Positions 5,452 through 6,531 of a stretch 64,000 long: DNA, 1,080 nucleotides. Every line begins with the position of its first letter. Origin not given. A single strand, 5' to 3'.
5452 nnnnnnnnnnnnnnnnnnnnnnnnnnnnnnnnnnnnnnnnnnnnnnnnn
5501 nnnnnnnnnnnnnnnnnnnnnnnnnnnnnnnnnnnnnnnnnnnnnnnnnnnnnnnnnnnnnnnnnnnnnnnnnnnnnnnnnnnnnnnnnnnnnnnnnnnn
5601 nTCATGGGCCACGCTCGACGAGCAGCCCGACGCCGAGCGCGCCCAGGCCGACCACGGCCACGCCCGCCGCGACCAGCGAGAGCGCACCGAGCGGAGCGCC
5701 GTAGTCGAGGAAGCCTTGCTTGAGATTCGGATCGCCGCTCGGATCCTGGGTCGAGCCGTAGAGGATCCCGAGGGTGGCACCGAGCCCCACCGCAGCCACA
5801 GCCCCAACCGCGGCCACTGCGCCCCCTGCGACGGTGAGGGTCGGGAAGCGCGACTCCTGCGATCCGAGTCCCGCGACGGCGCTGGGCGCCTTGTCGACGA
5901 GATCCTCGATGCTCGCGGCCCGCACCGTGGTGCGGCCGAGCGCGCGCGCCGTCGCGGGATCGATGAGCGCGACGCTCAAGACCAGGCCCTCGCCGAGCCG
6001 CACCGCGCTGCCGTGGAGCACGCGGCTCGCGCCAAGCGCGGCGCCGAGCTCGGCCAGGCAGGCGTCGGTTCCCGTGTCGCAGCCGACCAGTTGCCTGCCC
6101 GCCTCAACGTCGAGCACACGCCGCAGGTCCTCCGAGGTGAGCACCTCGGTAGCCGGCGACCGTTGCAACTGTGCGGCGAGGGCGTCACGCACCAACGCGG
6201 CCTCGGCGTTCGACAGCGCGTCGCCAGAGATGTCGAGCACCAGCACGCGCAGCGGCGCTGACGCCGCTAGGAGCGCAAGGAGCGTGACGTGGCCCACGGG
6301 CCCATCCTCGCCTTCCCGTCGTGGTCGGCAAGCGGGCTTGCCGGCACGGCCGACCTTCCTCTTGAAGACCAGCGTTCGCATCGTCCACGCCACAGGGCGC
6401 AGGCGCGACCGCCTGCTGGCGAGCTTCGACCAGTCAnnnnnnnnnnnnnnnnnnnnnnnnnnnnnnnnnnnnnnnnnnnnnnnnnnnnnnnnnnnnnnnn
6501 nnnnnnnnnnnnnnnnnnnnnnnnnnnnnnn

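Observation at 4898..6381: Module copy 1 (minus strand): partner paralog + GE lipoprotein, next to malic enzyme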

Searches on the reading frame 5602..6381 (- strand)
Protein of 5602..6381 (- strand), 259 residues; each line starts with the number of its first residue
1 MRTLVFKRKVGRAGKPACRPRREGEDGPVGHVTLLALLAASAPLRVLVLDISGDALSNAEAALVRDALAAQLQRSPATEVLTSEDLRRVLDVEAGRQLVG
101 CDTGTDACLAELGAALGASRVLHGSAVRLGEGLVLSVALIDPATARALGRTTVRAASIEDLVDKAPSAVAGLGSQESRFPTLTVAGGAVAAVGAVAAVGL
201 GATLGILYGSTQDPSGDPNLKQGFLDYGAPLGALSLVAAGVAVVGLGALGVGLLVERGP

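Call 6: search_protein_families(library=pfam, proteins=[window:5602-6381:-], max_evalue=1)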
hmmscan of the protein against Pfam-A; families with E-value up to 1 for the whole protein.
window:5602-6381:- (259 aa): 0 families

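Call 12: find_homologous_proteins(query=window:5602-6381:-)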
Query window:5602-6381:- (259 aa): 9 proteins with E <= 0.001 among 8000 candidates.
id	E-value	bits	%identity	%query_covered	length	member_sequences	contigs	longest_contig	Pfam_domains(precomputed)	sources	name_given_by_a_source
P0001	1.7e-119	416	92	80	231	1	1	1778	-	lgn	-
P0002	8.8e-62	227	58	87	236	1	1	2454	-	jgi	jgi:hypothetical protein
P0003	2.2e-61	226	58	72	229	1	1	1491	-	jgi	jgi:hypothetical protein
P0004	3.7e-51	192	51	74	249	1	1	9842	-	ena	-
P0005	3.0e-44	169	47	86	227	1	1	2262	-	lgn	-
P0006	9.8e-24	102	38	81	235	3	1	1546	-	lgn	-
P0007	1.1e-20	92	37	72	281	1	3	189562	-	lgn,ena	-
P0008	3.6e-13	68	45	39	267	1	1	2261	-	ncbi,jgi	jgi:hypothetical protein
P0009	9.1e-11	60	35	46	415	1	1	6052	-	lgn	-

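Call 14: find_encoding_contigs(protein=P0007, flank=6000, max_places=3)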
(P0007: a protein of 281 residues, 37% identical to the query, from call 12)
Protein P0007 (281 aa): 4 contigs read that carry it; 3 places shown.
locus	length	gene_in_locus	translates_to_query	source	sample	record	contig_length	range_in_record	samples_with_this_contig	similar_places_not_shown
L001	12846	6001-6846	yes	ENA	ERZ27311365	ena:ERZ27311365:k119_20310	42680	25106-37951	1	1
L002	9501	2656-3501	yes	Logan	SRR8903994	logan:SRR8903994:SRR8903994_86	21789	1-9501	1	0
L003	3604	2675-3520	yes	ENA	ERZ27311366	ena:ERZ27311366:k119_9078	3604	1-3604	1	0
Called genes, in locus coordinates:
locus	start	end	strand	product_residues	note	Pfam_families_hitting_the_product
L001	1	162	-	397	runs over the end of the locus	-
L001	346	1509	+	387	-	PF25302:NADase_transloc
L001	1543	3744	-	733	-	PF00069:Pkinase, PF01636:APH (faint), PF07714:PK_Tyr_Ser-Thr, PF08308:PEGA (faint)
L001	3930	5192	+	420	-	PF08308:PEGA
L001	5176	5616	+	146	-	-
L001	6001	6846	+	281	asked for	-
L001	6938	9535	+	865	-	PF01833:TIG (weak), PF13517:FG-GAP_3, PF01839:FG-GAP (weak)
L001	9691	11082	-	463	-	PF13624:SurA_N_3, PF13145:Rotamase_2, PF13616:Rotamase_3, PF00639:Rotamase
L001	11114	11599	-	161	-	PF00300:His_Phos_1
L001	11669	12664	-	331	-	PF13646:HEAT_2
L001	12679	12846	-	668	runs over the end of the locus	PF08527:PAD_M, PF03068:PAD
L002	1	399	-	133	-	?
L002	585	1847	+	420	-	PF08308:PEGA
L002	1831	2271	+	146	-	-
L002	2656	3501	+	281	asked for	-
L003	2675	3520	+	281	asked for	-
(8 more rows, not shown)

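Call 15: find_encoding_contigs(protein=P0004, flank=6000, max_places=3)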
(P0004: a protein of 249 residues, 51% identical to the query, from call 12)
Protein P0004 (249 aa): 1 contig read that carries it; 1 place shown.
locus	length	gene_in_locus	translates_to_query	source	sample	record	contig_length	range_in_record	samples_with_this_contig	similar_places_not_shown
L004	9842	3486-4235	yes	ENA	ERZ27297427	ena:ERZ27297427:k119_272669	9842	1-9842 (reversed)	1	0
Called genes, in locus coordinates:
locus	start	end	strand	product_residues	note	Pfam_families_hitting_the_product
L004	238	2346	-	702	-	PF00672:HAMP (weak), PF00015:MCPsignal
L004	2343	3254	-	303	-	PF04392:ABC_sub_bind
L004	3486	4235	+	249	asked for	-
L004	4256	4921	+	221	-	-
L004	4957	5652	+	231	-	-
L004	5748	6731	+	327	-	PF02374:ArsA_ATPase, PF01656:CbiA (weak)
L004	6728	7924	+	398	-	PF01656:CbiA, PF02374:ArsA_ATPase, PF10609:ParA (weak), PF13614:AAA_31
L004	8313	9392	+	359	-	-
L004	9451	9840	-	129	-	?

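Call 23: search_protein_families(library=ncbifam, proteins=[window:5602-6297:-], max_evalue=1)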
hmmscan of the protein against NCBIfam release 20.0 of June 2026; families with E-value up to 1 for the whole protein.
window:5602-6297:- (231 aa): 2 families
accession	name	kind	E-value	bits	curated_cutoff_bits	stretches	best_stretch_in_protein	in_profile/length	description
NF041505.1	HrpD6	equivalog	0.052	13.7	100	1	18-59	19-60/80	HrpD6 family protein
TIGR01437.1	selA_rel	subfamily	0.079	11.8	385.3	1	106-216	19-128/363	DgaE family pyridoxal phosphate-dependent ammonia lyase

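Call 33: search_protein_representatives(alignment_id=A1)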
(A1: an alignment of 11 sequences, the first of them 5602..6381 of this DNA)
Query: 11 sequences, 246 profile positions. Proteins with E-value up to 0.001 (for the whole library): 12469; up to 1e-10: 6099; up to 1e-30: 748. The best 150 are listed.
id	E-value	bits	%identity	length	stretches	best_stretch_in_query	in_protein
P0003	2.7e-85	302.2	-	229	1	6-245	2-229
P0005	2.7e-85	302.1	-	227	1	16-245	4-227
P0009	1.7e-73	263.5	-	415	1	5-244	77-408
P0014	1.2e-69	250.9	-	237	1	17-245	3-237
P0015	1.1e-65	237.9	-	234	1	11-245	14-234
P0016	2.7e-64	233.4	-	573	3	9-152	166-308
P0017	1.0e-63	231.5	-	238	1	11-245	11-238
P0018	6.1e-63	228.9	-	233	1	18-245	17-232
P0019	7.3e-60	218.9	-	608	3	24-148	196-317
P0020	3.3e-59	216.7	-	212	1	28-245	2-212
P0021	4.2e-57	209.8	-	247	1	8-245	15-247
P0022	7.2e-57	209.1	-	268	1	26-245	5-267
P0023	8.4e-53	195.7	-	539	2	10-163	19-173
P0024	1.2e-52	195.2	-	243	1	10-242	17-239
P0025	2.7e-52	194.1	-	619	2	18-152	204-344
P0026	9.4e-52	192.3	-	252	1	7-245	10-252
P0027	5.0e-51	189.9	-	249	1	12-244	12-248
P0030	1.4e-50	188.4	-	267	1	18-245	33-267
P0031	1.6e-50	188.2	-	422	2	18-188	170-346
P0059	3.3e-47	177.4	-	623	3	11-158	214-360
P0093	1.3e-45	172.2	-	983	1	6-239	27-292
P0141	9.4e-44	166.1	-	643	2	8-151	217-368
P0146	1.4e-43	165.6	-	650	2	13-150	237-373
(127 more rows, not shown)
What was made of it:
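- The partner has thousands of relatives (call 33).
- Tried and rejected: The exhaustive profile search corrected this for the partner (call 33).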

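Call 34: search_protein_families(library=pfam, proteins=[P0014, P0016, P0019, P0023, P0025, P0031, P0059, P0093, P0141, P0146], max_evalue=0.01)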
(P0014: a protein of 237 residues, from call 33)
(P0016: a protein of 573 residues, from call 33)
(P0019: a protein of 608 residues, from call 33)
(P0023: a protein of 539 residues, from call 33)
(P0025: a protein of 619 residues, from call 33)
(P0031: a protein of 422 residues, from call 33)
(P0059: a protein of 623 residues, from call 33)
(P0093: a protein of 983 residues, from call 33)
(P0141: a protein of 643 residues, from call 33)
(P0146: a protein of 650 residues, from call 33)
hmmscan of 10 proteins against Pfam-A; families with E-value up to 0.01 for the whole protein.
P0014 (237 aa): 1 family
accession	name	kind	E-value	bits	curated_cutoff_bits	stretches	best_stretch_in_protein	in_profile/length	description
PF11684.13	DUF3280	-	0.0095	16.7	30.1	0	32-109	35-109/138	Protein of unknown function (DUF2380)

P0016 (573 aa): 3 families
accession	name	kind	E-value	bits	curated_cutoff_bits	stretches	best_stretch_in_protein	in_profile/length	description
PF08308.17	PEGA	-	1.8e-12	47.4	20.8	1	462-529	2-69/71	PEGA domain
PF11684.13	DUF3280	-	4.5e-08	33.9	30.1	0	383-446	65-130/138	Protein of unknown function (DUF2380)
PF04052.18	TolB_N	-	0.00054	20.5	22.4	0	395-425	72-103/106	TolB amino-terminal domain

P0019 (608 aa): 5 families
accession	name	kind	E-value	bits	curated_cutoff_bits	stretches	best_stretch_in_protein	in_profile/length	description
PF13036.11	LpoB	-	5.8e-11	42.9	22.3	0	57-138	50-139/147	Peptidoglycan-synthase activator LpoB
PF11684.13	DUF3280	-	2.8e-10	41.1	30.1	1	212-322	29-136/138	Protein of unknown function (DUF2380)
PF17680.6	FlgO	-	0.00012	22.4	22.6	0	260-307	81-128/130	FlgO protein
PF17896.6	NSP2_gammaCoV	-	0.0029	17.3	27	0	255-298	227-269/358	Non-structural protein 2, gammacoronavirus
PF17930.7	LpxI_N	-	0.0062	16.9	25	0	276-323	73-116/129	LpxI N-terminal domain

P0023 (539 aa): 1 family
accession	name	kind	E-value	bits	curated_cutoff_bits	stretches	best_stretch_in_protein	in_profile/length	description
PF08308.17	PEGA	-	1.4e-10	41.4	20.8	1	340-408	2-70/71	PEGA domain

P0025 (619 aa): 3 families
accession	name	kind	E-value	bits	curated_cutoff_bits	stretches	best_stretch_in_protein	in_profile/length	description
PF04052.18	TolB_N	-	5.6e-06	26.9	22.4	1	363-462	13-103/106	TolB amino-terminal domain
PF11684.13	DUF3280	-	8.8e-05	23.3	30.1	0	231-317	28-110/138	Protein of unknown function (DUF2380)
PF03783.19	CsgG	-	0.0081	15.9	20.8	0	361-444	8-99/210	Curli production assembly/transport component CsgG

P0031 (422 aa): 1 family
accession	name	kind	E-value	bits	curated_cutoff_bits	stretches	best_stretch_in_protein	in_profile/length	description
PF11684.13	DUF3280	-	0.00048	20.9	30.1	0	224-274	60-106/138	Protein of unknown function (DUF2380)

P0059 (623 aa): 3 families
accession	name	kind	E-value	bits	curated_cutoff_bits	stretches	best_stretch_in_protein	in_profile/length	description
PF08308.17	PEGA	-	6.2e-11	42.5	20.8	1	506-572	2-68/71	PEGA domain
PF11684.13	DUF3280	-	2.5e-09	38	30.1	1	87-169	30-110/138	Protein of unknown function (DUF2380)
PF04052.18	TolB_N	-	0.0089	16.6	22.4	0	136-167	71-103/106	TolB amino-terminal domain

P0093 (983 aa): 0 families

P0141 (643 aa): 2 families
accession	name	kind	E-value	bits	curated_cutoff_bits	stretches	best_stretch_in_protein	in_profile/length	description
PF04052.18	TolB_N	-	0.00073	20.1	22.4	1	388-487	13-103/106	TolB amino-terminal domain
PF08308.17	PEGA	-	0.0061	16.9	20.8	0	525-577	3-56/71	PEGA domain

P0146 (650 aa): 1 family
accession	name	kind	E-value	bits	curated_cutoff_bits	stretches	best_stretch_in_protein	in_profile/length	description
PF11684.13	DUF3280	-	0.0047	17.7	30.1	0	261-336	27-98/138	Protein of unknown function (DUF2380)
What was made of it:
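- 5863..6255 (-): TolB-N/LpoB/CsgG-like alpha/beta domain (residues 15-145). Relatives hit DUF3280, TolB_N, LpoB and FlgO Pfam models (call 34).
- On TolB_N-like fold group (TolB_N PF04052, LpoB PF13036, DUF3280 PF11684, FlgO PF17680, CsgG PF03783): Multi-domain relatives hit DUF3280, TolB_N and LpoB, some above threshold (call 34).
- Closest known: TolB N-terminal domain / LpoB / CsgG / PelC / FlgO / DUF3280 fold group. Same: Relatives hit these Pfam models (call 34).
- Relatives hit DUF3280, TolB_N, LpoB, FlgO and CsgG Pfam models (call 34).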

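Call 35: predict_structure(alignment_id=A2)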
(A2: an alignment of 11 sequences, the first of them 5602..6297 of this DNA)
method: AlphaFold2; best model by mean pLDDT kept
length: 231 residues; sequences in the alignment: 11
mean_pLDDT: 79.4   pTM: 0.55
mean pLDDT of the five models: 79.4, 78.6, 72.9, 70.9, 70.7
residues with pLDDT >= 90: 59; 70-90: 120; 50-70: 37; < 50: 15
segments of 3 or more residues with pLDDT < 50: 1-10, 68-70
pLDDT, mean of each block of 10 residues (from residue 1): 46 72 85 90 83 75 55 61 73 90 92 81 92 91 66 74 87 91 89 91 88 87 73 39
secondary structure, 60 per line:
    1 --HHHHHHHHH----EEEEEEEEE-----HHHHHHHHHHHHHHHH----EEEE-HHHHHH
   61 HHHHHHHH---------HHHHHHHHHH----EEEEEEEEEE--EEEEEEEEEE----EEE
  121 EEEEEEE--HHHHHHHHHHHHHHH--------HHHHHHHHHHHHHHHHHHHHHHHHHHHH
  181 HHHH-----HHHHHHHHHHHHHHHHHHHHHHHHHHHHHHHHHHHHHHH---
elements in order: H3-11 E16-24 H30-45 E50-53 H55-68 H78-87 E92-101 E104-113 E118-127 H130-144 H153-184 H190-228
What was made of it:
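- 5863..6255 (-): AF2 model with mean pLDDT 79 (call 35).
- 5614..5841 (-): C-terminal Gly/Ala-rich helical hairpin (residues 153-228) with polar tip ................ AF2 helices 153-184 and 190-228 (call 35).
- On TolB_N-like fold group (TolB_N PF04052, LpoB PF13036, DUF3280 PF11684, FlgO PF17680, CsgG PF03783): AF2 model with pLDDT 79 (call 35).
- AF2 model of the partner (call 35). The partner folds into a confident model (call 35).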

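Call 38: find_related_loci(query=A2, collection=genome_contigs, flank=5000)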
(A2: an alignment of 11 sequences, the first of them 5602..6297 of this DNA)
Query A2 (231 aa) in genome_contigs; peptide patterns used: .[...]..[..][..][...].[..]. (x = any residue, [..] = any of these).
554 stretches matched a pattern; 450 encode a relative of the query (tblastn E <= 1e-3); the best 80 are kept; 80 distinct loci.
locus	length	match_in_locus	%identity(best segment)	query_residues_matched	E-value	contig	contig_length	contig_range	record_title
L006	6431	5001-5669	46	17-228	4e-50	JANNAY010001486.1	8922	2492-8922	MAG: Deltaproteobacteria bacterium isolate OTE_78_metabat_392 OTE_78_k141_625906, whole genome shotgun sequence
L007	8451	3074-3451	53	17-144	2e-34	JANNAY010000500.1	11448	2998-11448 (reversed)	MAG: Deltaproteobacteria bacterium isolate OTE_78_metabat_392 OTE_78_k141_3590247, whole genome shotgun sequence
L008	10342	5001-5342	55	17-131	3e-30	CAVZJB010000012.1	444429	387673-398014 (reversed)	MAG: uncultured delta proteobacterium isolate MFD02416.bin.1.82 genome assembly, contig: contig_20085, whole genome shot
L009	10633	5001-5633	40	11-214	1e-26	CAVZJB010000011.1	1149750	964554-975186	MAG: uncultured delta proteobacterium isolate MFD02416.bin.1.82 genome assembly, contig: contig_20081, whole genome shot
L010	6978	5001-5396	39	10-144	1e-22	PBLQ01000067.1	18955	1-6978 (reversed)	MAG: Myxococcales bacterium isolate SP234 MHASMcontig_2292084, whole genome shotgun sequence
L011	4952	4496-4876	45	19-144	2e-22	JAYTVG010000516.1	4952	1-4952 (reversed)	MAG: Deltaproteobacteria bacterium isolate GFS_5683 GFS_5683_515, whole genome shotgun sequence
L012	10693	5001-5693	32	12-226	1e-21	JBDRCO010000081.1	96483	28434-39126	MAG: Pseudomonadota bacterium isolate MEGAHIT-group-1.187 k141_9281211, whole genome shotgun sequence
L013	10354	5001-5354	34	15-133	6e-21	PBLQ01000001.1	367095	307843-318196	MAG: Myxococcales bacterium isolate SP234 87430, whole genome shotgun sequence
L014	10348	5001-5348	39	16-133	2e-20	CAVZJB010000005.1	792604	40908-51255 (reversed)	MAG: uncultured delta proteobacterium isolate MFD02416.bin.1.82 genome assembly, contig: contig_100778, whole genome sho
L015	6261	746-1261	35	16-180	2e-19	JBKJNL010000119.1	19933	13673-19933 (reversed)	MAG: Myxococcota bacterium isolate ant_bin.371 k117_2887608, whole genome shotgun sequence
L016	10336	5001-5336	44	33-144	2e-19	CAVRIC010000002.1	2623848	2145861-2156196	MAG: uncultured delta proteobacterium isolate MFD05674.bin.2.49 genome assembly, contig: contig_45111, whole genome shot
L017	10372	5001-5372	38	13-136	6e-19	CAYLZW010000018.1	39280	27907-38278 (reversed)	MAG TPA_asm: uncultured Myxococcales bacterium isolate SRP263527_co1_29 genome assembly, contig: NODE_747_length_39280_c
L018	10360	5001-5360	35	16-136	1e-18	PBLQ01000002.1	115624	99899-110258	MAG: Myxococcales bacterium isolate SP234 124526, whole genome shotgun sequence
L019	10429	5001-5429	36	3-142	2e-18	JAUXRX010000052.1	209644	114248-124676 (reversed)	MAG: Archangium sp. isolate C12_metabat.bin.17_sub C12_k141_149127, whole genome shotgun sequence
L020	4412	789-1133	35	18-132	1e-18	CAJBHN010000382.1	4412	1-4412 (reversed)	MAG: uncultured Myxococcales bacterium isolate Loc090402-4m_bin-0916 genome assembly, contig: bin-0916:0382/1274, whole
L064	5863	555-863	32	18-122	3e-14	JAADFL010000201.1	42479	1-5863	MAG: Deltaproteobacteria bacterium isolate M_MaxBin.025 contig-127_791, whole genome shotgun sequence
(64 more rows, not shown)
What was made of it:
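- Family size: 12,469 representatives (call 33), mostly from Myxococcota (call 38).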

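Call 55: list_cluster_members(proteins=[P0008, P0014, P0015, P0017, P0018, P0021, P0024, P0026, P0027, P0030])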
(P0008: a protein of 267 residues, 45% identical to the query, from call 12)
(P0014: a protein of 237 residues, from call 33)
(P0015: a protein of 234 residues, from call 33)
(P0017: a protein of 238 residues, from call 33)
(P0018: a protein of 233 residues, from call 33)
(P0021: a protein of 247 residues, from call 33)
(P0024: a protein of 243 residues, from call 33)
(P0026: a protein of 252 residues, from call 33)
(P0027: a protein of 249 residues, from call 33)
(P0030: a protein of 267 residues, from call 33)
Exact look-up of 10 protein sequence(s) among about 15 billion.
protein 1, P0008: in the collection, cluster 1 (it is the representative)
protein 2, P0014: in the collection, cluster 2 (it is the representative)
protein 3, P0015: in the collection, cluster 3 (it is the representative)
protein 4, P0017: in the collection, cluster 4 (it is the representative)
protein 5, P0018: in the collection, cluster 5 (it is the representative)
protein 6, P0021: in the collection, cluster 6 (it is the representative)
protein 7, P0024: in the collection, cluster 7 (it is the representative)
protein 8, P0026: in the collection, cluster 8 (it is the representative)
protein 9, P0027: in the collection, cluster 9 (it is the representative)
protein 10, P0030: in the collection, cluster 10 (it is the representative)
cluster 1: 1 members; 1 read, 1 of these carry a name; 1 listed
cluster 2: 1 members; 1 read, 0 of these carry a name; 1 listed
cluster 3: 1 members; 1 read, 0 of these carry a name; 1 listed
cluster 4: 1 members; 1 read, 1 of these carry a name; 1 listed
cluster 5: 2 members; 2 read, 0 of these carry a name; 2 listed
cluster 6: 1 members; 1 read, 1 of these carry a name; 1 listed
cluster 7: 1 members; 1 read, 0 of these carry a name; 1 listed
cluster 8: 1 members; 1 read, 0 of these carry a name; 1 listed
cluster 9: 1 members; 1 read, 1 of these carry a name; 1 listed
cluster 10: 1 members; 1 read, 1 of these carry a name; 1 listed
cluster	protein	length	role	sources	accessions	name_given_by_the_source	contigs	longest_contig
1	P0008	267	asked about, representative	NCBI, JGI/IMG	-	hypothetical protein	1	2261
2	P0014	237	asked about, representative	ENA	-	-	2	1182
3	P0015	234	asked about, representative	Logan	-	-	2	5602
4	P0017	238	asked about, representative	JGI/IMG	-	hypothetical protein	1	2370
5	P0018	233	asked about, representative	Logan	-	-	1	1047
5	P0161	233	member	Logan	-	-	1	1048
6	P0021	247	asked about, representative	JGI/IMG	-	TolB-like protein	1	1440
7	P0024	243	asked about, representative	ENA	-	-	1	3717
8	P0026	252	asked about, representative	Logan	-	-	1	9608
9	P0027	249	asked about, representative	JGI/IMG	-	TolB-like protein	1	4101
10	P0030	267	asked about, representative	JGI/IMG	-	TolB-like protein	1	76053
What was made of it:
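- IMG names relatives 'TolB-like protein' (call 55).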

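Call 56: find_encoding_contigs(protein=P0001, flank=3000, max_places=3)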
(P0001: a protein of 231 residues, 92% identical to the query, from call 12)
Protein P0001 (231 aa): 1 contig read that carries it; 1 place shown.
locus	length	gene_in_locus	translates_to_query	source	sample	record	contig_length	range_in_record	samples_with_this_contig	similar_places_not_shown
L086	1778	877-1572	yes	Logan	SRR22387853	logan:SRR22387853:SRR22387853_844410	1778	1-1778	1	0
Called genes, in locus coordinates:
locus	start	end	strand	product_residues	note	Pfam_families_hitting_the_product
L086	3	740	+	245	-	?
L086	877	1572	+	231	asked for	-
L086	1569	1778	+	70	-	?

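Call 57: find_encoding_contigs(protein=P0002, flank=3000, max_places=3)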
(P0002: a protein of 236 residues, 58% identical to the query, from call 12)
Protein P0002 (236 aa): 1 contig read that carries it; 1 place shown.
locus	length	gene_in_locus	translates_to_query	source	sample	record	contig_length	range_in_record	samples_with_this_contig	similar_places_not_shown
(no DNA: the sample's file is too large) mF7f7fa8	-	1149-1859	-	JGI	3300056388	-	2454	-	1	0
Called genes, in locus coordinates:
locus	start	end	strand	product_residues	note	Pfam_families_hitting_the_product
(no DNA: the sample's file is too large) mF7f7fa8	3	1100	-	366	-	?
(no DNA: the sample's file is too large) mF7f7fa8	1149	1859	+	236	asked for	-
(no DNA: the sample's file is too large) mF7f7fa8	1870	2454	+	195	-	?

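Call 79: search_solved_structures(query=A2, max_evalue=1)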
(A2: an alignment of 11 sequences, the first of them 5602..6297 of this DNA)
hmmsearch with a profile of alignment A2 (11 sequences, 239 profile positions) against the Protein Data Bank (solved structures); distinct sequences matched with E-value up to 1: 3.
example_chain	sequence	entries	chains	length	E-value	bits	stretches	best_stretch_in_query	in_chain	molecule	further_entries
8tm9_A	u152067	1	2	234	0.2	14.4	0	131-171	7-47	D_3_633_8x peptide bound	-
8tlp_A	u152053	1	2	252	0.27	14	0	131-171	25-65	D_3_633_8x, no peptide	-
7y5e_FN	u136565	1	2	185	0.43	13.4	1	108-162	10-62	Photosystem I reaction center subunit III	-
